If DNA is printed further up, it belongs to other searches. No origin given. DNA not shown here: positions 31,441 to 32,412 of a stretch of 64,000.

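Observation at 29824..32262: Translationally coupled DUF366-like / QueE-like radical SAM / single-subunit HgdB-like trio: candidate undescribed radical enzyme system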

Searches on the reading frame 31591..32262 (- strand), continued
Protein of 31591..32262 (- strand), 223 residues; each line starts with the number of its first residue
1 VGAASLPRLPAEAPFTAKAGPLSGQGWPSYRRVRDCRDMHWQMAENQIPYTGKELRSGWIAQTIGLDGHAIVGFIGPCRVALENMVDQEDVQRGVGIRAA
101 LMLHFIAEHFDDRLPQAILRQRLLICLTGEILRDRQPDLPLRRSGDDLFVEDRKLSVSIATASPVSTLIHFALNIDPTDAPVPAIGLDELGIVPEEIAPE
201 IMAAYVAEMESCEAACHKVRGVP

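Call 33: predict_structure(alignment_id=A1)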
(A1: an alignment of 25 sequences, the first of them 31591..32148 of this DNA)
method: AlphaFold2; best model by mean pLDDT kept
length: 185 residues; sequences in the alignment: 25
mean_pLDDT: 96.0   pTM: 0.91
mean pLDDT of the five models: 96.0, 95.5, 95.1, 94.8, 94.5
residues with pLDDT >= 90: 169; 70-90: 16; 50-70: 0; < 50: 0
segments of 3 or more residues with pLDDT < 50: none
pLDDT, mean of each block of 10 residues (from residue 1): 96 97 96 98 91 87 98 97 99 98 97 98 96 99 97 98 99 94 88
secondary structure, 60 per line:
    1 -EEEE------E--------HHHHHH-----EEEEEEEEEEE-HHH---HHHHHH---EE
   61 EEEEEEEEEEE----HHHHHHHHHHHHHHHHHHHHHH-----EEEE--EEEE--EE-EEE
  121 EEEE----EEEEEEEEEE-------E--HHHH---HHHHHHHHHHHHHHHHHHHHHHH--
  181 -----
elements in order: E2-5 H21-26 E32-42 H50-55 E59-71 H76-97 E103-106 E109-112 E118-124 E129-138 H149-152 H156-178

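Call 37: fold_search(model_id=the predicted structure, library=pdb)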
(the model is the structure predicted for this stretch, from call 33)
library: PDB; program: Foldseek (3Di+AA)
matches with E <= 10: 919; with E <= 0.001: 118
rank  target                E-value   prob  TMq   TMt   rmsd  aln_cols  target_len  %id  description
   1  2ddz_E                4.8e-22  1.00  0.92  0.90   1.7       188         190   39  Protein of Unknown Function from Pyrococcus horikoshi (released 2007-02-13)
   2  2ddz_A                1.1e-21  1.00  0.93  0.91   1.7       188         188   39  Protein of Unknown Function from Pyrococcus horikoshi (released 2007-02-13)
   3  5t8u_B                1.7e-06  1.00  0.51  0.31  10.5       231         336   11  Crystal structure of P. falciparum LipL1 in complex lipoate (released 2017-05-31)
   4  2ars                  2.1e-06  1.00  0.54  0.43   7.5       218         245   11  Crystal structure of lipoate-protein ligase A From Thermoplasma acidophilum (released 2005-10-04)
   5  3efr_A                2.4e-06  1.00  0.58  0.47   4.9       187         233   11  Biotin protein ligase R40G mutant from Aquifex aeolicus in complex with biotin (released 2009-06-09)
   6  1hxd_A                2.4e-06  1.00  0.54  0.36   5.1       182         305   18  CRYSTAL STRUCTURE OF E. COLI BIOTIN REPRESSOR WITH BOUND BIOTIN (released 2001-05-30)
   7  2dxu_A                2.9e-06  1.00  0.51  0.43   5.7       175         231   13  Crystal Structure Of Biotin Protein Ligase From Pyrococcus Horikoshii Complexed with Biotinyl-5'-AMP, Mutation R48A (released 2007-03-01)
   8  3efs_A                3.1e-06  1.00  0.58  0.48   4.6       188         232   11  Biotin protein ligase from Aquifex aeolicus in complex with biotin and ATP (released 2009-06-09)
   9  1wnl_A                3.1e-06  1.00  0.52  0.43   6.1       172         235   13  Crystal Structure Of Biotin-(Acetyl-CoA-Carboxylase) ligase From Pyrococcus Horikoshii Ot3 in complex with ADP (released 2005-08-16)
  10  8f8u_A                3.9e-06  1.00  0.54  0.36   6.2       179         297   13  Bifunctional ligase/repressor BirA from Klebsiella pneumoniae (Domain Swapped Dimer) (released 2022-11-30)
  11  6ck0_B                3.9e-06  1.00  0.52  0.47   4.7       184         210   12  Crystal Structure of Biotin Acetyl Coenzyme A Carboxylase Synthetase from Helicobacter pylori with bound Biotinylated  (released 2018-04-04)
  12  2art                  3.9e-06  1.00  0.51  0.41   7.6       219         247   11  Crystal structure of lipoate-protein ligase A bound with lipoyl-AMP (released 2005-10-04)
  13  2ewn_B                5.1e-06  1.00  0.58  0.37   4.7       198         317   17  Ecoli Biotin Repressor with co-repressor analog (released 2006-02-21)
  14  8f8u_B                5.8e-06  1.00  0.52  0.35   6.3       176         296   12  Bifunctional ligase/repressor BirA from Klebsiella pneumoniae (Domain Swapped Dimer) (released 2022-11-30)
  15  2c7i_D                6.2e-06  1.00  0.51  0.42   7.3       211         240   10  Structure of protein Ta0514, putative lipoate protein ligase from T. acidophilum. (released 2005-12-15)
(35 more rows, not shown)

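Call 58: search_protein_families(library=ncbifam, proteins=[L043:10563-11300:+, L061:10547-11281:+, L005:8077-8799:+, L055:2527-3273:+, L055:4367-5212:+, L055:3312-4367:+], max_evalue=0.00001)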
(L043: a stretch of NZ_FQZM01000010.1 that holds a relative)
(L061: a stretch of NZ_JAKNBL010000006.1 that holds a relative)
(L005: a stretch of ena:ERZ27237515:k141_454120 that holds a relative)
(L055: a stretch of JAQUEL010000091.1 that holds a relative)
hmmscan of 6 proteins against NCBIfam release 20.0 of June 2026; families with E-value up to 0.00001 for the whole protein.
L043:10563-11300:+ (246 aa): 14 families
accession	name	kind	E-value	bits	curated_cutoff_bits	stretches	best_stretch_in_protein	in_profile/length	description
TIGR03963.1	rSAM_QueE_Clost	equivalog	4.3e-19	69.1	260.1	1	7-242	2-210/219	putative 7-carboxy-7-deazaguanine synthase QueE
TIGR03365.1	Bsubt_queE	equivalog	4.6e-17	62.4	206.1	1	7-242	4-230/238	7-carboxy-7-deazaguanine synthase QueE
TIGR04349.1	rSAM_QueE_gams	hypoth_equivalog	2.5e-16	60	300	1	9-43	4-38/210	7-carboxy-7-deazaguanine synthase QueE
TIGR04508.1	queE_Cx14CxxC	equivalog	7e-12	45.6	240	1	10-126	5-120/208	7-carboxy-7-deazaguanine synthase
TIGR04322.1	rSAM_QueE_Ecoli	equivalog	1.3e-11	44.4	200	1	12-125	1-115/215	7-carboxy-7-deazaguanine synthase QueE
TIGR02495.1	NrdG2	equivalog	1.6e-11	43.9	131.15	1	27-147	19-125/193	anaerobic ribonucleoside-triphosphate reductase activating protein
TIGR02493.1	PFLA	equivalog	2e-10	40.5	231.75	1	10-145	6-128/235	pyruvate formate-lyase-activating protein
TIGR04041.1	activase_YjjW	hypoth_equivalog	6.2e-10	38.9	250.2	0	70-144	94-168/276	YjjW family glycine radical enzyme activase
TIGR02494.1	PFLE_PFLC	subfamily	3.2e-08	33.2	174.35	0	88-145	123-184/293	glycyl-radical enzyme activating protein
NF033719.1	ind_deCO2_activ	equivalog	3.6e-08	33.1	425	0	86-145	130-190/302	indoleacetate decarboxylase activase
TIGR02666.1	moaA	equivalog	5.3e-08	32.2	284.05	1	34-125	20-102/336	GTP 3',8-cyclase MoaA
NF043069.1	T4HPD_activ_SAM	equivalog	3.3e-07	30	425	0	88-145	126-184/299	trans-4-hydroxy-L-proline dehydratase activase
TIGR04251.1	SCM_rSAM_ScmF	equivalog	5.9e-07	29.2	400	1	29-126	9-93/353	SynChlorMet cassette radical SAM/SPASM protein ScmF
NF048010.1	SfplDhtActHpsHDes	equivalog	2.5e-06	26.5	430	0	89-145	135-192/298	(2S)-3-sulfopropanediol dehydratase activating enzyme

L061:10547-11281:+ (245 aa): 11 families
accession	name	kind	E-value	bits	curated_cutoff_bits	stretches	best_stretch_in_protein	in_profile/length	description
TIGR03963.1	rSAM_QueE_Clost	equivalog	1.7e-19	70.4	260.1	1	4-211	2-185/219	putative 7-carboxy-7-deazaguanine synthase QueE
TIGR03365.1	Bsubt_queE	equivalog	9.3e-17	61.3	206.1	1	4-177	4-163/238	7-carboxy-7-deazaguanine synthase QueE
TIGR04349.1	rSAM_QueE_gams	hypoth_equivalog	6e-16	58.8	300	1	4-41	2-39/210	7-carboxy-7-deazaguanine synthase QueE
TIGR02495.1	NrdG2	equivalog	4.3e-12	45.8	131.15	1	26-143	21-124/193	anaerobic ribonucleoside-triphosphate reductase activating protein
TIGR04322.1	rSAM_QueE_Ecoli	equivalog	9e-12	44.9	200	1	9-123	1-116/215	7-carboxy-7-deazaguanine synthase QueE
TIGR04508.1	queE_Cx14CxxC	equivalog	4.6e-11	42.9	240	1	4-124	2-121/208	7-carboxy-7-deazaguanine synthase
TIGR02493.1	PFLA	equivalog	4e-09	36.2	231.75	1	7-142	6-128/235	pyruvate formate-lyase-activating protein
TIGR04041.1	activase_YjjW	hypoth_equivalog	1.7e-08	34.2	250.2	0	84-141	110-168/276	YjjW family glycine radical enzyme activase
TIGR02666.1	moaA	equivalog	8e-07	28.3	284.05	1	31-128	20-108/336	GTP 3',8-cyclase MoaA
TIGR02494.1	PFLE_PFLC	subfamily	1.4e-06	27.8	174.35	0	86-142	127-184/293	glycyl-radical enzyme activating protein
NF033640.1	N_Twi_rSAM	subfamily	2.4e-06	26.9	170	1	31-133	121-227/398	twitch domain-containing radical SAM protein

L005:8077-8799:+ (240 aa): 17 families
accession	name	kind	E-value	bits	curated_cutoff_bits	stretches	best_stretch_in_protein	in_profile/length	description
TIGR03365.1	Bsubt_queE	equivalog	1e-18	67.8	206.1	1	2-235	6-229/238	7-carboxy-7-deazaguanine synthase QueE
TIGR04349.1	rSAM_QueE_gams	hypoth_equivalog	3.6e-18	66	300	1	2-140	4-120/210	7-carboxy-7-deazaguanine synthase QueE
TIGR03963.1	rSAM_QueE_Clost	equivalog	5.8e-16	58.8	260.1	1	3-142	5-129/219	putative 7-carboxy-7-deazaguanine synthase QueE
TIGR02495.1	NrdG2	equivalog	9.6e-16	57.7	131.15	1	24-140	23-126/193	anaerobic ribonucleoside-triphosphate reductase activating protein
TIGR04508.1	queE_Cx14CxxC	equivalog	2.7e-13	50.3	240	1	2-119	4-121/208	7-carboxy-7-deazaguanine synthase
TIGR02493.1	PFLA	equivalog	5e-13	49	231.75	1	3-137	6-128/235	pyruvate formate-lyase-activating protein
TIGR04322.1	rSAM_QueE_Ecoli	equivalog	3.5e-11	43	200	1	5-117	1-115/215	7-carboxy-7-deazaguanine synthase QueE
TIGR02494.1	PFLE_PFLC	subfamily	1.9e-10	40.5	174.35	0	81-137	127-184/293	glycyl-radical enzyme activating protein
NF048010.1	SfplDhtActHpsHDes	equivalog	3.2e-09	36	430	0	76-137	130-192/298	(2S)-3-sulfopropanediol dehydratase activating enzyme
TIGR04041.1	activase_YjjW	hypoth_equivalog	6.4e-09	35.6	250.2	0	61-137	93-169/276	YjjW family glycine radical enzyme activase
NF033717.2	HPDL_rSAM_activ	equivalog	4.4e-07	29.5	420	0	80-136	133-190/311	4-hydroxyphenylacetate decarboxylase activase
TIGR04395.1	cutC_activ_rSAM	equivalog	6.7e-07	28.9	360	0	22-42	25-45/309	choline TMA-lyase-activating enzyme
TIGR02666.1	moaA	equivalog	1.9e-06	27.1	284.05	1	27-119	20-104/336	GTP 3',8-cyclase MoaA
NF008356.0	PRK11145.1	equivalog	2.4e-06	27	375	1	21-136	24-132/246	pyruvate formate lyase 1-activating protein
NF043069.1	T4HPD_activ_SAM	equivalog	2.6e-06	27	425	0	81-136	127-183/299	trans-4-hydroxy-L-proline dehydratase activase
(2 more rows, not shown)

L055:2527-3273:+ (249 aa): 20 families
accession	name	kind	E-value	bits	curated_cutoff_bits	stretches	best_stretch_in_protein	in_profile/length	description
TIGR03963.1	rSAM_QueE_Clost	equivalog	8.1e-19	68.2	260.1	2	4-43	2-41/219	putative 7-carboxy-7-deazaguanine synthase QueE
TIGR04349.1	rSAM_QueE_gams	hypoth_equivalog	3.4e-18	66.1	300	1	3-41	1-39/210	7-carboxy-7-deazaguanine synthase QueE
TIGR02495.1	NrdG2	equivalog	7.9e-17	61.2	131.15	1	74-149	50-126/193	anaerobic ribonucleoside-triphosphate reductase activating protein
TIGR04322.1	rSAM_QueE_Ecoli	equivalog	2.3e-15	56.7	200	1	9-137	1-126/215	7-carboxy-7-deazaguanine synthase QueE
TIGR03365.1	Bsubt_queE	equivalog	2.8e-15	56.5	206.1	1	3-245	3-230/238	7-carboxy-7-deazaguanine synthase QueE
TIGR04508.1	queE_Cx14CxxC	equivalog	4.4e-15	56.1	240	1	6-128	4-121/208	7-carboxy-7-deazaguanine synthase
TIGR02493.1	PFLA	equivalog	3.7e-14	52.7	231.75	1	20-147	15-129/235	pyruvate formate-lyase-activating protein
TIGR02494.1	PFLE_PFLC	subfamily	1.3e-13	50.9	174.35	1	90-154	127-192/293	glycyl-radical enzyme activating protein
TIGR04041.1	activase_YjjW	hypoth_equivalog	7.4e-11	42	250.2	0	69-145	90-168/276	YjjW family glycine radical enzyme activase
NF048010.1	SfplDhtActHpsHDes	equivalog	1.7e-10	40.2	430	0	90-148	135-194/298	(2S)-3-sulfopropanediol dehydratase activating enzyme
NF043069.1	T4HPD_activ_SAM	equivalog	4e-10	39.5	425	0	90-146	127-184/299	trans-4-hydroxy-L-proline dehydratase activase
NF033719.1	ind_deCO2_activ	equivalog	4.9e-10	39.2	425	0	88-146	131-190/302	indoleacetate decarboxylase activase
TIGR04395.1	cutC_activ_rSAM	equivalog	2.9e-09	36.6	360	0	90-145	133-189/309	choline TMA-lyase-activating enzyme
NF048008.1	SfplDhtActHpfHKleb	equivalog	2.8e-08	33.4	500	0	87-150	127-191/308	(2S)-3-sulfopropanediol dehydratase activating enzyme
NF033717.2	HPDL_rSAM_activ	equivalog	1.6e-07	30.9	420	0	76-145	120-190/311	4-hydroxyphenylacetate decarboxylase activase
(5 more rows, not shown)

L055:4367-5212:+ (282 aa): 6 families
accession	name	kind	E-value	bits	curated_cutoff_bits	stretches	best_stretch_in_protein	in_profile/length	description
TIGR00241.1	CoA_E_activ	domain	1.4e-49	168.9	125.4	1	34-277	3-245/248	acyl-CoA dehydratase activase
TIGR02259.1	benz_CoA_red_A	equivalog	5.1e-29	101.3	578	1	92-276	233-427/432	benzoyl-CoA reductase subunit A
TIGR03192.1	benz_CoA_bzdQ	equivalog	1.8e-26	93.3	380.2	1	58-257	55-261/293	benzoyl-CoA reductase, bzd-type, subunit Q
TIGR03286.1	methan_mark_15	hypoth_equivalog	8.3e-22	77.7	455.75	1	89-277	199-397/404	methanogenesis marker 15 protein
TIGR02261.1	benz_CoA_red_D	equivalog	7.3e-18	64.7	312.85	1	110-277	81-258/262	benzoyl-CoA reductase subunit D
NF009842.0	PRK13317.1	equivalog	7.8e-06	25.5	234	0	237-279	224-270/277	type II pantothenate kinase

L055:3312-4367:+ (352 aa): 1 family
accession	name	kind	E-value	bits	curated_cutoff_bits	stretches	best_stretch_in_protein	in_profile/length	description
NF040772.1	double_cubane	equivalog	4.9e-11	42.3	350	0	185-345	189-372/372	double-cubane-cluster-containing anaerobic reductase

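Call 59: search_protein_families(library=pfam, alignment_id=A1, max_evalue=10)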
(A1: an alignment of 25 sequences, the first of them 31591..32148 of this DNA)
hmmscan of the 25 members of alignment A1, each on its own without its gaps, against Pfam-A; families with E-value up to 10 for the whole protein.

A. member 1, window:31591-32148:- (185 aa): 1 family
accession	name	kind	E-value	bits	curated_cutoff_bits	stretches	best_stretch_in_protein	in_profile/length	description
PF04017.17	DUF366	-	4.6e-58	196.2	29.9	1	1-182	1-184/184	Domain of unknown function (DUF366)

B. families by the number of members that match (of 25 scanned): 4 families
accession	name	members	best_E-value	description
PF04017.17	DUF366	25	3.5e-66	Domain of unknown function (DUF366)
PF16896.10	PGDH_C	2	0.12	Phosphogluconate dehydrogenase (decarboxylating) C-term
PF12802.13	MarR_2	1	0.083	MarR family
PF08044.16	DUF1707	1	0.32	DUF1707 SHOCT-like domain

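Call 69: search_protein_families(library=pfam, proteins=[L042:3662-5092:+], max_evalue=0.001)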
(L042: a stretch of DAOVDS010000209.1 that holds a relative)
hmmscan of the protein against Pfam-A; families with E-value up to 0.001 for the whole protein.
L042:3662-5092:+ (477 aa): 3 families
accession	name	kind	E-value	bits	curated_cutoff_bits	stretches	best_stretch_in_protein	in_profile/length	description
PF04055.27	Radical_SAM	-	1.8e-23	83.9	29.5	1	107-239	1-141/166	Radical SAM superfamily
PF13186.11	SPASM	-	4.5e-08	33.7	21.5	1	326-377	1-57/67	Iron-sulfur cluster-binding domain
PF13353.11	Fer4_12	-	1.9e-06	28.6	22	1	112-169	14-72/137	4Fe-4S single cluster domain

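Call 72: search_protein_families(library=ncbifam, proteins=[L042:3662-5092:+], max_evalue=0.000001)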
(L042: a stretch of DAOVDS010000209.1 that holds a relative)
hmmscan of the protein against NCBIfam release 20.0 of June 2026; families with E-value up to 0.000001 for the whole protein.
L042:3662-5092:+ (477 aa): 39 families (the best 25 are shown)
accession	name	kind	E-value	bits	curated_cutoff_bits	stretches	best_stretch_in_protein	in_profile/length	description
TIGR04055.1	rSAM_NirJ2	equivalog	6.3e-24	85.1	500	1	110-375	7-285/326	putative heme d1 biosynthesis radical SAM protein NirJ2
TIGR04545.1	rSAM_ahbD_hemeb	equivalog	1.2e-21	77.5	500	1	110-287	7-185/339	heme b synthase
NF050035.1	rSAM_WgK_link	exception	9.4e-19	67.6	650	1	99-237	5-146/367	radical SAM/SPASM peptide maturase WgkB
TIGR03962.1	mycofact_rSAM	equivalog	1.4e-18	67.2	265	1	98-377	7-296/339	mycofactocin radical SAM maturase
NF045574.1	sacti_mat_StsB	exception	5e-18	65.2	625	1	110-387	103-383/466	StsB family radical SAM/SPASM domain sactipeptide maturase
TIGR04051.1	rSAM_NirJ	equivalog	1.7e-17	63.5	515.45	1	111-253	10-154/354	heme d1 biosynthesis radical SAM protein NirJ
TIGR04347.1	pseudo_SAM_Halo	equivalog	5.3e-16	58.9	525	1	106-269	41-204/390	TIGR04347 family pseudo-SAM/SPASM protein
TIGR04340.1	rSAM_ACGX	hypoth_equivalog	2.7e-15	56.5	400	1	105-291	5-196/341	radical SAM/SPASM domain protein, ACGX system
TIGR04317.1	W_rSAM_matur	equivalog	7.4e-15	54.9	380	1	107-235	8-137/349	tungsten cofactor oxidoreductase radical SAM maturase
TIGR04054.1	rSAM_NirJ1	equivalog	9.3e-15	54.1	650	1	107-253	40-188/387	putative heme d1 biosynthesis radical SAM protein NirJ1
NF041298.1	rSAM_mat_DynA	equivalog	2.1e-14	53.3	450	1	105-268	3-178/356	dynobactin maturation radical SAM/SPASM protein DynA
TIGR04163.1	rSAM_cobopep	equivalog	2.9e-14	52.7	375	1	106-267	67-238/428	peptide-modifying radical SAM enzyme CbpB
NF033640.1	N_Twi_rSAM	subfamily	7.5e-14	51.6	170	1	102-282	110-311/398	twitch domain-containing radical SAM protein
TIGR04082.1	rSAM_for_selen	equivalog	1.6e-13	50.2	350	1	110-253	206-350/516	thio(seleno)oxazole modification radical SAM maturase SbtM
TIGR04546.1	rSAM_ahbC_deAc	equivalog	2.4e-13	49.6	650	1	107-253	43-191/390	12,18-didecarboxysiroheme deacetylase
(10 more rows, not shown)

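Call 81: list_cluster_members(proteins=[P0001, P0121, P0241])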
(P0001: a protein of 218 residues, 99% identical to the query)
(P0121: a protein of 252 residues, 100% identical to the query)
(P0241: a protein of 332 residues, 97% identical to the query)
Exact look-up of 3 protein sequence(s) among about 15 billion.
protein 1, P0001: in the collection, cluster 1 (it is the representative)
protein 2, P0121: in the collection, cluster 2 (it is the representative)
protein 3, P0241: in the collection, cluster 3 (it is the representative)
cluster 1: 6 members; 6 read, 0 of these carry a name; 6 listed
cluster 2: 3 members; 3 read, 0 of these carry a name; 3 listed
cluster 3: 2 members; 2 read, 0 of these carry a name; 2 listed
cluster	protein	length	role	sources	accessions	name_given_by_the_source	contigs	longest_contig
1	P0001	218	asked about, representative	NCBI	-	-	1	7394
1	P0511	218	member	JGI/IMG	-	-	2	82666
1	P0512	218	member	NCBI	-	-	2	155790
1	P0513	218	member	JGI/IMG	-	-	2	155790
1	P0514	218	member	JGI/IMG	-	-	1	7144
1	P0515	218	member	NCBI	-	-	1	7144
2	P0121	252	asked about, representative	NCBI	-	-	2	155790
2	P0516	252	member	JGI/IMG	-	-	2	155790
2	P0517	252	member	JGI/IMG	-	-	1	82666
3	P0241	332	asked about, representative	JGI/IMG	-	-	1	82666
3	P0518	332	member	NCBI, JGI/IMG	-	-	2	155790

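Call 87: search_protein_families(library=padloc, proteins=[window:31591-32148:-], max_evalue=0.001)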
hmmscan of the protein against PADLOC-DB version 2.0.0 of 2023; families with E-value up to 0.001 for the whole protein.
window:31591-32148:- (185 aa): 0 families
